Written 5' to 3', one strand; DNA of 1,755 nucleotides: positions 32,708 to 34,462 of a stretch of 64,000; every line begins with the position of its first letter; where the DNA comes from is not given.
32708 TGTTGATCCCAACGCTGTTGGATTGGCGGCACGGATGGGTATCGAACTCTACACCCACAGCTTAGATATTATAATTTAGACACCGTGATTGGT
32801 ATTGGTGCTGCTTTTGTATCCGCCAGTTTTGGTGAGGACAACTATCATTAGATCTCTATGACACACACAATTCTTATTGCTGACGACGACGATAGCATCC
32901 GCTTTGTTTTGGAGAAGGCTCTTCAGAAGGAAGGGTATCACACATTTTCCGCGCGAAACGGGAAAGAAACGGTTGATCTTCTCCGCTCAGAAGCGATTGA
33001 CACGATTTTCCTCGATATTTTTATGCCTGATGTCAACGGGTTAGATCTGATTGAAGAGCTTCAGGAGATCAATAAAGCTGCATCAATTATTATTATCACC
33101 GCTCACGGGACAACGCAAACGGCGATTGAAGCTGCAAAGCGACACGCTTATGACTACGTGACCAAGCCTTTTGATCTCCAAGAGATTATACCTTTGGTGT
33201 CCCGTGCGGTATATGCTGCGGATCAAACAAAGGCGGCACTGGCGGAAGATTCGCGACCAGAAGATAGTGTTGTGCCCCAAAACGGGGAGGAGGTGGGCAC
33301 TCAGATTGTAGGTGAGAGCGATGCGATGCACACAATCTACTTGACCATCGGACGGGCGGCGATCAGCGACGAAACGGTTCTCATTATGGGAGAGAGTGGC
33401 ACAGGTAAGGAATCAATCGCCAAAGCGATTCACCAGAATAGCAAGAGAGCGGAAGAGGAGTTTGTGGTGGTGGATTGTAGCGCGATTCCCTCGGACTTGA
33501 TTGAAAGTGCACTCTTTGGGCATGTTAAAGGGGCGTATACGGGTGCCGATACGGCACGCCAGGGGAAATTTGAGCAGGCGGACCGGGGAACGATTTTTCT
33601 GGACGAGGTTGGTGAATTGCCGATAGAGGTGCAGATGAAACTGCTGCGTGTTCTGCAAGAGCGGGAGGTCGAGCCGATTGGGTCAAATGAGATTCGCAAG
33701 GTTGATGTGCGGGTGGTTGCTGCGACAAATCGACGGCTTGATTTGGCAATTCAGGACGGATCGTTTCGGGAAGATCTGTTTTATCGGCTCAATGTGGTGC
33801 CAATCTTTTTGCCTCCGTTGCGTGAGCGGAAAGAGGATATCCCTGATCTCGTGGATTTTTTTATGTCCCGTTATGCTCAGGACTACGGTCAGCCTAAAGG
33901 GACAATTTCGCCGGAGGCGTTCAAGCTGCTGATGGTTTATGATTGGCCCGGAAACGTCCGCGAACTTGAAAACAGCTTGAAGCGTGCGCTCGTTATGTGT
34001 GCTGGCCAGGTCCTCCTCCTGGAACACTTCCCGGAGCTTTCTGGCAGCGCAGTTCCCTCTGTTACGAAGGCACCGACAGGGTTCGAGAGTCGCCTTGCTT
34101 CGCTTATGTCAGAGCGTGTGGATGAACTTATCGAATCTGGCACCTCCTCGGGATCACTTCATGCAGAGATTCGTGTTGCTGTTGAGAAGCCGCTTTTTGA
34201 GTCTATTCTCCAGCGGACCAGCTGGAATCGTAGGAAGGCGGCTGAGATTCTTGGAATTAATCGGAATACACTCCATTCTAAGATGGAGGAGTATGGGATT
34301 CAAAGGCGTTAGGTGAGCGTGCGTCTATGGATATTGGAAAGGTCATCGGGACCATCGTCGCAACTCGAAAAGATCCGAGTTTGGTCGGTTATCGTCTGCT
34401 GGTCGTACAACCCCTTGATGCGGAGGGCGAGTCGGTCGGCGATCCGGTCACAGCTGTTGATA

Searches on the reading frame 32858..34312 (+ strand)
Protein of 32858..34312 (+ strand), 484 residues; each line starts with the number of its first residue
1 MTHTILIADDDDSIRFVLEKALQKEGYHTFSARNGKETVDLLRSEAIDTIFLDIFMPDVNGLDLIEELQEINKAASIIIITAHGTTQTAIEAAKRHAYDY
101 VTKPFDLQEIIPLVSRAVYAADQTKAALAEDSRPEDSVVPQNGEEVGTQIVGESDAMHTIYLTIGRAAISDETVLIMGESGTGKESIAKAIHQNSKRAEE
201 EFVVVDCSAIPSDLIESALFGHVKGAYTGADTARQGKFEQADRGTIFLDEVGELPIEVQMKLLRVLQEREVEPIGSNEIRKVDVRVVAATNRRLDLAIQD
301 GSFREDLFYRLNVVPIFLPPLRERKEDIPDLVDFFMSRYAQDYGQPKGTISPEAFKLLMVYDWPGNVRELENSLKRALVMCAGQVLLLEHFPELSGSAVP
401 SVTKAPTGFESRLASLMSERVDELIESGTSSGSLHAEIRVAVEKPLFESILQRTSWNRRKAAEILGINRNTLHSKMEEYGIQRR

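Call 6: search_protein_families(library=pfam, proteins=[window:32858-34312:+])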
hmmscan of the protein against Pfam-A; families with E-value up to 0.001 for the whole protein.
window:32858-34312:+ (484 aa): 9 families
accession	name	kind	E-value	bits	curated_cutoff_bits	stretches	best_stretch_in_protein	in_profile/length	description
PF00158.32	Sigma54_activat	-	6.1e-70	234.7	20.2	1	150-316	1-167/168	Sigma-54 interaction domain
PF00072.30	Response_reg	-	6e-30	104.1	30.2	1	5-112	1-108/111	Response regulator receiver domain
PF25601.1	AAA_lid_14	-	1.6e-25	89.1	27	1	322-394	1-73/87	AAA+ ATPase lid domain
PF14532.12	Sigma54_activ_2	-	2.6e-21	76.8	25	1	151-321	1-138/138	Sigma-54 interaction domain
PF02954.25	HTH_8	-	6.5e-12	45.4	22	1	442-479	5-42/42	Bacterial regulatory protein, Fis family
PF07728.20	AAA_5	-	2.4e-09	37.7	22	1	174-293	2-124/139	AAA domain (dynein-related subfamily)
PF07724.20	AAA_2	-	7.2e-07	29.8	27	1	173-291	5-124/166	AAA domain (Cdc48 subfamily)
PF00004.35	AAA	-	1.9e-06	28.8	21.2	1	174-293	1-111/131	ATPase family associated with various cellular activities (AAA)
PF01078.27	Mg_chelatase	-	0.00018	21.4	20.3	0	167-272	18-136/207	Magnesium chelatase, subunit ChlI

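Call 28: search_protein_families(library=ncbifam, proteins=[window:32858-34312:+])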
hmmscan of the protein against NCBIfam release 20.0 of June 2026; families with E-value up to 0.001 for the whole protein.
window:32858-34312:+ (484 aa): 119 families (the best 25 are shown)
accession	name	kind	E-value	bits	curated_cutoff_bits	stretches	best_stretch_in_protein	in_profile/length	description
TIGR01818.1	ntrC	equivalog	9.9e-146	486.1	558.6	1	5-478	1-462/463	nitrogen regulation protein NR(I)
NF008469.0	PRK11361.1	equivalog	7e-133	443.7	714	1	3-482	5-457/461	acetoacetate metabolism transcriptional regulator AtoC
NF008176.1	PRK10923.1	equivalog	5.6e-125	417.6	620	1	4-481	5-468/469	nitrogen regulation protein NR(I)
TIGR01817.1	nifA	equivalog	4.6e-107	359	528.85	1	129-482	177-530/534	nif-specific transcriptional activator NifA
TIGR02915.1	PEP_resp_reg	equivalog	1.4e-106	357.1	502.6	1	5-386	1-377/445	PEP-CTERM-box response regulator transcription factor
NF007689.0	PRK10365.1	equivalog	5.6e-104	348.4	760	1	4-387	7-378/441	sigma-54-dependent response regulator transcription factor ZraR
NF051870.1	NAssimRespRegNtrX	equivalog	7.3e-104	348.2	600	1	3-481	2-452/452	nitrogen assimilation response regulator NtrX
NF041946.1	LuxO_transreg_Vib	equivalog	1.4e-103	347.2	800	1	32-479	26-460/463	quorum-sensing sigma-54 dependent transcriptional regulator LuxO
NF003451.0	PRK05022.1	equivalog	4.7e-101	339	476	1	90-481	132-510/512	nitric oxide reductase transcriptional regulator NorR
NF041552.1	TF_PrdR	equivalog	1.5e-99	333.9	795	1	145-480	264-577/577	sigma-54 dependent transcriptional regulator PrdR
NF011695.0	PRK15115.1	equivalog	6.8e-97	325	763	1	4-411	8-401/445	two-component system response regulator GlrR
NF049963.1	RespRegFlgRCampy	domain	1.6e-96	323.8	750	1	5-383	3-369/429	fla regulon two-component system response regulator FlgR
NF038308.1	RNA_repair_RtcR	equivalog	2e-95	320.6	650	1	144-475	176-512/530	RNA repair transcriptional activator RtcR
NF050807.1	TransRegFlbDCaul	equivalog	2e-95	320.3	750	1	149-479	119-438/454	sigma-54-dependent transcriptional regulator FlbD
NF011958.0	PRK15429.1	equivalog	5.5e-90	302.9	830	1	148-396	379-626/692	formate hydrogenlyase transcriptional activator FlhA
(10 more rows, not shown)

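Call 58: find_homologous_proteins(query=window:32858-34312:+, max_evalue=1e-80)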
Query window:32858-34312:+ (484 aa): 5541 proteins with E <= 1e-80 among 8000 candidates; the best 120 are listed.
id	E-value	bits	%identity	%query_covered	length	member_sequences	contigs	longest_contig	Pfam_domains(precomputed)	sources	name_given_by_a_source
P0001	0.0e+0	1042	99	100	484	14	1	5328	PF00158.33,PF07724.21,PF25601.2,PF02954.26,PF00004.36,PF14532.13,PF07728.21,PF00072.31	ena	-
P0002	0.0e+0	1012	95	100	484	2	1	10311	PF00158.33,PF07724.21,PF25601.2,PF02954.26,PF00004.36,PF14532.13,PF07728.21,PF00072.31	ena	-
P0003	1.6e-294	995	94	100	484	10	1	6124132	PF00158.33,PF07724.21,PF25601.2,PF02954.26,PF00004.36,PF14532.13,PF07728.21,PF00072.31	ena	-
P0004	9.6e-294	992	93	100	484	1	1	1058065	PF00158.33,PF07724.21,PF25601.2,PF02954.26,PF00004.36,PF14532.13,PF07728.21,PF00072.31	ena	-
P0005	2.5e-292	987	93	100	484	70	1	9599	PF00158.33,PF07724.21,PF25601.2,PF02954.26,PF00004.36,PF14532.13,PF07728.21,PF00072.31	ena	-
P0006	2.7e-291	984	92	100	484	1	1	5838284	PF00158.33,PF07724.21,PF25601.2,PF02954.26,PF00004.36,PF14532.13,PF07728.21,PF00072.31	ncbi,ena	-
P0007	1.9e-290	981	92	100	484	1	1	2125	PF00158.33,PF07724.21,PF25601.2,PF02954.26,PF00004.36,PF14532.13,PF07728.21,PF00072.31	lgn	-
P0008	4.9e-290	980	93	100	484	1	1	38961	PF00158.33,PF07724.21,PF25601.2,PF02954.26,PF00004.36,PF14532.13,PF07728.21,PF00072.31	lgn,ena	-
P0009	8.6e-290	979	92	100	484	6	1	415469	PF00158.33,PF07724.21,PF25601.2,PF02954.26,PF00004.36,PF14532.13,PF07728.21,PF00072.31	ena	-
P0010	6.2e-289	976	92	100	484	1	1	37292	PF00158.33,PF07724.21,PF25601.2,PF02954.26,PF00004.36,PF14532.13,PF07728.21,PF00072.31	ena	-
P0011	1.9e-288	975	91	100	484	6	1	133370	PF00158.33,PF07724.21,PF25601.2,PF02954.26,PF00004.36,PF14532.13,PF07728.21,PF00072.31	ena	-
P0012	2.2e-288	974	92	100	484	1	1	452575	PF00158.33,PF07724.21,PF25601.2,PF02954.26,PF00004.36,PF14532.13,PF07728.21,PF00072.31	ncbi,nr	ncbi:two-component system response regulator [Candidatus Poribacteria bacterium]|nr:MAG: two-compone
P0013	5.7e-288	973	92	100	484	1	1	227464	PF00158.33,PF07724.21,PF25601.2,PF02954.26,PF00004.36,PF14532.13,PF07728.21,PF00072.31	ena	-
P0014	3.4e-287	970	91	100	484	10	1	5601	PF00158.33,PF07724.21,PF25601.2,PF02954.26,PF00004.36,PF14532.13,PF07728.21,PF00072.31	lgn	-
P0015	2.1e-286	968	91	100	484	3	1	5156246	PF00158.33,PF07724.21,PF25601.2,PF02954.26,PF00004.36,PF14532.13,PF07728.21,PF00072.31,PF01078.28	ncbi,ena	-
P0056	1.3e-274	929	88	100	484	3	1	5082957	PF00158.33,PF07724.21,PF25601.2,PF02954.26,PF00004.36,PF14532.13,PF07728.21,PF00072.31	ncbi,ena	-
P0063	5.1e-221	752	72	100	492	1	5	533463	PF00158.33,PF07724.21,PF25601.2,PF02954.26,PF00004.36,PF14532.13,PF07728.21,PF00072.31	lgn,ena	-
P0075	5.8e-211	719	66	100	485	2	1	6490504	PF00158.33,PF07724.21,PF25601.2,PF02954.26,PF00004.36,PF14532.13,PF07728.21,PF00072.31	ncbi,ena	-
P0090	3.7e-207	707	68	100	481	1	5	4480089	PF00158.33,PF07724.21,PF25601.2,PF02954.26,PF00004.36,PF14532.13,PF07728.21,PF00072.31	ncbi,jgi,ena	jgi:DNA-binding NtrC family response regulator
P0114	2.0e-181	622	61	99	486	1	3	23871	PF00158.33,PF07724.21,PF25601.2,PF02954.26,PF00004.36,PF14532.13,PF07728.21,PF00072.31,PF13191.13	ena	-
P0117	1.2e-180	619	60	100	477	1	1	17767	PF00158.33,PF07724.21,PF25601.2,PF02954.26,PF00004.36,PF14532.13,PF07728.21,PF00072.31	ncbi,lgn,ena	-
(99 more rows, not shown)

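Call 59: find_encoding_contigs(protein=P0006, flank=10000, max_places=2)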
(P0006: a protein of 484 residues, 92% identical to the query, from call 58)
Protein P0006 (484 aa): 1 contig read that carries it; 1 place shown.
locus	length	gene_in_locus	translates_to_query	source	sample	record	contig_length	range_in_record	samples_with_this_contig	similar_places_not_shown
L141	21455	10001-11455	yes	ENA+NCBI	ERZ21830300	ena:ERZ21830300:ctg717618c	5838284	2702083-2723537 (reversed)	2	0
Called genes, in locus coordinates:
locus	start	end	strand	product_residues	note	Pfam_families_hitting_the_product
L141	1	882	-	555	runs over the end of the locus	-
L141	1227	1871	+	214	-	PF00677:Lum_binding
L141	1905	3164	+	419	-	PF00926:DHBP_synthase, PF00925:GTP_cyclohydro2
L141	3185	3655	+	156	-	PF00885:DMRL_synthase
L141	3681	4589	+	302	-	PF01555:N6_N4_Mtase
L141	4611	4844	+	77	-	PF04014:MazE_antitoxin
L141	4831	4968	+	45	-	-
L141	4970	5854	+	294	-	PF03602:Cons_hypoth95 (faint), PF01555:N6_N4_Mtase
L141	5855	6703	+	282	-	-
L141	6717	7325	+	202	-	PF00117:GATase, PF01174:SNO (weak)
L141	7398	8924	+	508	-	PF01590:GAF, PF13185:GAF_2, PF00512:HisKA, PF02518:HATPase_c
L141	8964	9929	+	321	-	PF27954:CCDC192 (faint), PF12644:DUF3782, PF07788:PDDEXK_10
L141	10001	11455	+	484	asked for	PF00072:Response_reg, PF00004:AAA (faint), PF00158:Sigma54_activat, PF14532:Sigma54_activ_2, PF07724:AAA_2 (weak), PF07728:AAA_5, PF25601:AAA_lid_14, PF02954:HTH_8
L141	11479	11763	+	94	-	PF03319:EutN_CcmL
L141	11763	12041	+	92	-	PF03319:EutN_CcmL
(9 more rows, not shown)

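Call 60: find_encoding_contigs(protein=P0056, flank=10000, max_places=2)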
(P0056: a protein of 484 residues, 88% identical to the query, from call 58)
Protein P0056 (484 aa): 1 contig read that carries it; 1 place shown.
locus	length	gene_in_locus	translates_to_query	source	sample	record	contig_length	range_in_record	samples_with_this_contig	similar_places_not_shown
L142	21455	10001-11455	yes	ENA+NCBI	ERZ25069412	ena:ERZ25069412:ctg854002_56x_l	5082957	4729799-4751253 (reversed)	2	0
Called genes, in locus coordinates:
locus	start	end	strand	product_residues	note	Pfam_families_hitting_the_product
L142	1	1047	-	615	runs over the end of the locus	PF02538:Hydantoinase_B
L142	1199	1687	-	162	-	PF13648:Lipocalin_4 (faint)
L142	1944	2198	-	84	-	-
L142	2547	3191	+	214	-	PF00677:Lum_binding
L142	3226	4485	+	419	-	PF00926:DHBP_synthase, PF00925:GTP_cyclohydro2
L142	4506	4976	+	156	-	PF00885:DMRL_synthase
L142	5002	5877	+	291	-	PF01555:N6_N4_Mtase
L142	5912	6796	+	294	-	PF01555:N6_N4_Mtase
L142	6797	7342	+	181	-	-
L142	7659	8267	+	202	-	PF00117:GATase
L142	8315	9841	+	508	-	PF01590:GAF, PF13185:GAF_2, PF00512:HisKA, PF02518:HATPase_c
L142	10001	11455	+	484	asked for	PF00072:Response_reg, PF00158:Sigma54_activat, PF14532:Sigma54_activ_2, PF00004:AAA (weak), PF07724:AAA_2 (weak), PF07728:AAA_5, PF25601:AAA_lid_14, PF02954:HTH_8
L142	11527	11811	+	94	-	PF03319:EutN_CcmL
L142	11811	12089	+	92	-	PF03319:EutN_CcmL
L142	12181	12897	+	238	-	PF01694:Rhomboid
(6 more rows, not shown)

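Call 61: find_encoding_contigs(protein=P0012, flank=10000, max_places=2)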
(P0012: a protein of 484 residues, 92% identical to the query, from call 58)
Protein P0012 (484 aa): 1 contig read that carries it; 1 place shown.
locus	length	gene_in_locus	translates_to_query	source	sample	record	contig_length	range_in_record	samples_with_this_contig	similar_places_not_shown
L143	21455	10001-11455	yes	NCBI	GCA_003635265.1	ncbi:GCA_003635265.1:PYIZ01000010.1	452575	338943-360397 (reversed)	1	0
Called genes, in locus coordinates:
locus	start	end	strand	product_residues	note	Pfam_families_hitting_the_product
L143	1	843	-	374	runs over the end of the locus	PF00404:Dockerin_1 (faint), PF13860:FlgD_ig, PF18962:Por_Secre_tail (faint)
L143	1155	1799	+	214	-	PF00677:Lum_binding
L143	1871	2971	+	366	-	PF12323:HTH_OrfB_IS605, PF01385:OrfB_IS605, PF07282:Cas12f1-like_TNB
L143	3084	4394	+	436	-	PF00926:DHBP_synthase, PF00925:GTP_cyclohydro2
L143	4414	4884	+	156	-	PF00885:DMRL_synthase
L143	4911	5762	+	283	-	PF01555:N6_N4_Mtase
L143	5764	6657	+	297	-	PF03602:Cons_hypoth95 (faint), PF01555:N6_N4_Mtase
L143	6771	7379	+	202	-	PF00117:GATase, PF07685:GATase_3 (weak), PF01174:SNO (faint)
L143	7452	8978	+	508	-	PF01590:GAF, PF13185:GAF_2, PF00512:HisKA, PF02518:HATPase_c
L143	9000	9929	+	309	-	PF12644:DUF3782, PF07788:PDDEXK_10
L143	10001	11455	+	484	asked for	PF00072:Response_reg, PF00004:AAA (faint), PF00158:Sigma54_activat, PF14532:Sigma54_activ_2, PF07724:AAA_2 (weak), PF07728:AAA_5, PF25601:AAA_lid_14, PF02954:HTH_8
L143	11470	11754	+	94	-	PF03319:EutN_CcmL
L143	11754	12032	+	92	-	PF03319:EutN_CcmL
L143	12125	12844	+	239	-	PF01694:Rhomboid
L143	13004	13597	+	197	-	-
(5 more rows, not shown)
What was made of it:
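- It stays 4-7 kb from the PD40 gene in three close relatives (calls 59-61).
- Tried and rejected: Calls 59-61 corrected this for close relatives.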

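Call 62: find_encoding_contigs(protein=P0075, flank=10000, max_places=1)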
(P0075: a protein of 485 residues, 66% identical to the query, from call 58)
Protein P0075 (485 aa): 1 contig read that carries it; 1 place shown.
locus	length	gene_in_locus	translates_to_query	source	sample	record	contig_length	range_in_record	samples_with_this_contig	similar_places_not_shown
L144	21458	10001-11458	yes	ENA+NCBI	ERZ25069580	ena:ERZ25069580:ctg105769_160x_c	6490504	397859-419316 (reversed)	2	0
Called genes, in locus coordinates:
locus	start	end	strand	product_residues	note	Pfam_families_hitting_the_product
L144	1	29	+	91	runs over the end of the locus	-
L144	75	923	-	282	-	PF12760:Zn_ribbon_IS1595 (weak), PF12762:DDE_Tnp_IS1595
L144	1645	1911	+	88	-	-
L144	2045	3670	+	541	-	PF14104:DUF4277, PF01609:DDE_Tnp_1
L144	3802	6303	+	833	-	PF23381:Beta-prop_IFT122_1st, PF24807:WD40_CDC20-Fz, PF24814:WD40_Prp19, PF25171:Beta-prop_WDR36-Utp21_1st, PF25173:Beta-prop_WDR3_1st, PF25174:Beta-prop_THOC3, PF25175:Beta-prop_WDR5, PF25391:WD40_Gbeta, +100 more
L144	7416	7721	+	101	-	PF01555:N6_N4_Mtase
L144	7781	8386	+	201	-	PF00117:GATase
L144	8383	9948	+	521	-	PF01590:GAF, PF13185:GAF_2 (weak), PF00512:HisKA, PF02518:HATPase_c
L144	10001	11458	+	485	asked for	PF00072:Response_reg, PF00158:Sigma54_activat, PF14532:Sigma54_activ_2, PF00004:AAA (weak), PF07724:AAA_2 (weak), PF07728:AAA_5, PF25601:AAA_lid_14, PF02954:HTH_8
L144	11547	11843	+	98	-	PF03319:EutN_CcmL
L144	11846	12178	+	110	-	PF03319:EutN_CcmL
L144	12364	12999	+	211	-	PF01694:Rhomboid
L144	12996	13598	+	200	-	-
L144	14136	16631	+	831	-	-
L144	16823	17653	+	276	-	PF05721:PhyH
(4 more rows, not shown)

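Call 63: find_encoding_contigs(protein=P0090, flank=10000, max_places=1)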
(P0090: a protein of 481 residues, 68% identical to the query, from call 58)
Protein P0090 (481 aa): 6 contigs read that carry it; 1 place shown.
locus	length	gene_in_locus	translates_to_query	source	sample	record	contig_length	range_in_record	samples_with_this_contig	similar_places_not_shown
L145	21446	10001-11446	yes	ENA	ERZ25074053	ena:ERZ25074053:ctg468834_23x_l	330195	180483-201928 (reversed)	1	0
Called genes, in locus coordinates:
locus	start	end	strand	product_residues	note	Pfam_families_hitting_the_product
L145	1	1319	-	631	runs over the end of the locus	PF02463:SMC_N, PF13175:AAA_15, PF13476:AAA_23, PF13514:AAA_27 (weak), PF13555:AAA_29 (weak)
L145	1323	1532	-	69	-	-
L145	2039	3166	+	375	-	PF00383:dCMP_cyt_deam_1, PF14437:MafB19-deam, PF01872:RibD_C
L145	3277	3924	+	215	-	PF00677:Lum_binding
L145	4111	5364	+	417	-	PF00926:DHBP_synthase, PF00925:GTP_cyclohydro2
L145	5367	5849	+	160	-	PF00885:DMRL_synthase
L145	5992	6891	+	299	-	PF01555:N6_N4_Mtase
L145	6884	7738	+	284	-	-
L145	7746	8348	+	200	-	PF00117:GATase, PF01174:SNO (faint)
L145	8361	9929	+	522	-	PF01590:GAF, PF13185:GAF_2 (weak), PF00512:HisKA, PF02518:HATPase_c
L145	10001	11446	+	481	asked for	PF00072:Response_reg, PF00158:Sigma54_activat, PF14532:Sigma54_activ_2, PF00004:AAA (weak), PF07724:AAA_2 (weak), PF07728:AAA_5, PF25601:AAA_lid_14, PF02954:HTH_8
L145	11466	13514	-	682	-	-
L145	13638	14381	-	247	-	PF05721:PhyH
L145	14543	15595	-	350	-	PF20511:PMI_typeI_cat, PF21621:MPI_cupin_dom (weak)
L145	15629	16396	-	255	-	PF01656:CbiA, PF13500:AAA_26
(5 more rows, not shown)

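Call 64: find_encoding_contigs(protein=P0063, flank=10000, max_places=1)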
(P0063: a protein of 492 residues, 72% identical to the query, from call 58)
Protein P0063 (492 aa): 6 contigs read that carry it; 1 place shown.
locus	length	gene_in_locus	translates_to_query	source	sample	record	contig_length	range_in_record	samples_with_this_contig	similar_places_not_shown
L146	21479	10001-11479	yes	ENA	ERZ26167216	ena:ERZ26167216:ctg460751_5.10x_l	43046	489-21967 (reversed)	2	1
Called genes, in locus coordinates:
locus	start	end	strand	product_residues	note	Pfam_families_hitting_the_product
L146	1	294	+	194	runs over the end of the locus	PF00190:Cupin_1 (weak)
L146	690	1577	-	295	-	PF13546:DDE_5, PF04693:DDE_Tnp_2 (weak), PF01609:DDE_Tnp_1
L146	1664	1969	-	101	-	-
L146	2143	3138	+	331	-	PF01210:NAD_Gly3P_dh_N (faint), PF02558:ApbA, PF08546:ApbA_C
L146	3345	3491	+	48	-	-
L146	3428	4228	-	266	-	PF13340:DUF4096, PF01609:DDE_Tnp_1, PF13586:DDE_Tnp_1_2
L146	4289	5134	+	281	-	PF01522:Polysacc_deac_1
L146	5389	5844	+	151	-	-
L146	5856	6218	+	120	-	PF13385:Laminin_G_3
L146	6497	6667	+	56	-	-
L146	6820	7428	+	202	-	PF00117:GATase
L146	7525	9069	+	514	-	PF01590:GAF, PF13185:GAF_2 (weak), PF00512:HisKA, PF02518:HATPase_c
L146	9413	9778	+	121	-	-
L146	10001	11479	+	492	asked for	PF00072:Response_reg, PF00158:Sigma54_activat, PF14532:Sigma54_activ_2, PF00004:AAA (weak), PF07724:AAA_2 (weak), PF07728:AAA_5, PF25601:AAA_lid_14, PF02954:HTH_8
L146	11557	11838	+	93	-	PF03319:EutN_CcmL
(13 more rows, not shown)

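Call 69: find_encoding_contigs(protein=P0117, flank=8000, max_places=1)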
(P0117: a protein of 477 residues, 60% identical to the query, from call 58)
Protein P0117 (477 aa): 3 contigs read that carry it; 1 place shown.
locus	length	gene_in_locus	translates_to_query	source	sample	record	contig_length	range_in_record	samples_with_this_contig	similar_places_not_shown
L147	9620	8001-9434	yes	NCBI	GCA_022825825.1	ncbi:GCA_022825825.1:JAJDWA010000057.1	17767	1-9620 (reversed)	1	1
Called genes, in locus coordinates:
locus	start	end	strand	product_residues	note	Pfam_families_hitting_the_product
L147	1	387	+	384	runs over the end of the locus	PF13407:Peripla_BP_4 (faint), PF13433:Peripla_BP_5, PF13458:Peripla_BP_6, PF01094:ANF_receptor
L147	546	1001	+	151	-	-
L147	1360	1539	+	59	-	-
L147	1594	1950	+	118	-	PF10544:T5orf172 (weak), PF13455:MUG113 (weak)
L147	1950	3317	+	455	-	PF01555:N6_N4_Mtase, PF01844:HNH, PF14279:HNH_5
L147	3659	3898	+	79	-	-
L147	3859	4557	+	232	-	PF00892:EamA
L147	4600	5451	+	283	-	PF03781:FGE-sulfatase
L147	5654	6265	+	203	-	PF00117:GATase, PF07685:GATase_3 (weak), PF01174:SNO (weak)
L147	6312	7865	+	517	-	PF01590:GAF, PF13185:GAF_2 (weak), PF00512:HisKA, PF02518:HATPase_c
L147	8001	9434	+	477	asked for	PF00072:Response_reg, PF00158:Sigma54_activat, PF14532:Sigma54_activ_2, PF00004:AAA (weak), PF07724:AAA_2 (weak), PF07728:AAA_5, PF25601:AAA_lid_14, PF02954:HTH_8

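Call 70: find_encoding_contigs(protein=P0114, flank=8000, max_places=1)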
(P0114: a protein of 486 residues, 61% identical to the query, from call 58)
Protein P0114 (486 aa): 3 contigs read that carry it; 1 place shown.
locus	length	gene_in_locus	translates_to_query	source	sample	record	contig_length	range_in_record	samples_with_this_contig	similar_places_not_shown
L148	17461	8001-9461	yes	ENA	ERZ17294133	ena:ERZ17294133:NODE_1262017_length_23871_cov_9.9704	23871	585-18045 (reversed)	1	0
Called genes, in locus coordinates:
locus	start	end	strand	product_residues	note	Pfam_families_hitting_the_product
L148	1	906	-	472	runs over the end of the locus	PF03841:SelA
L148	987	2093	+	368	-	PF07885:Ion_trans_2, PF22614:Slo-like_RCK, PF02254:TrkA_N (weak)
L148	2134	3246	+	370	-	PF00383:dCMP_cyt_deam_1, PF14437:MafB19-deam, PF01872:RibD_C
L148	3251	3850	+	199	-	PF00677:Lum_binding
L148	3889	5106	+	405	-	PF00926:DHBP_synthase, PF00925:GTP_cyclohydro2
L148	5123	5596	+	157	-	PF00885:DMRL_synthase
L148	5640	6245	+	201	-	PF00117:GATase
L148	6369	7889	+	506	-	PF01590:GAF, PF00512:HisKA, PF02518:HATPase_c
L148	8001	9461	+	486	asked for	PF00072:Response_reg, PF00158:Sigma54_activat, PF14532:Sigma54_activ_2, PF00004:AAA (weak), PF07724:AAA_2 (weak), PF07728:AAA_5, PF25601:AAA_lid_14, PF02954:HTH_8, +1 more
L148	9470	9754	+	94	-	PF03319:EutN_CcmL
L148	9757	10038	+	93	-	PF03319:EutN_CcmL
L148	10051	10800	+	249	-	PF01694:Rhomboid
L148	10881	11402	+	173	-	-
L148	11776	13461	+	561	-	PF14716:HHH_8, PF14520:HHH_5 (faint), PF14791:DNA_pol_B_thumb (faint), PF01876:RNase_P_p30 (weak), PF02811:PHP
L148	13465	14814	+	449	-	PF01134:GIDA, PF03486:HI0933_like (faint), PF13450:NAD_binding_8 (faint)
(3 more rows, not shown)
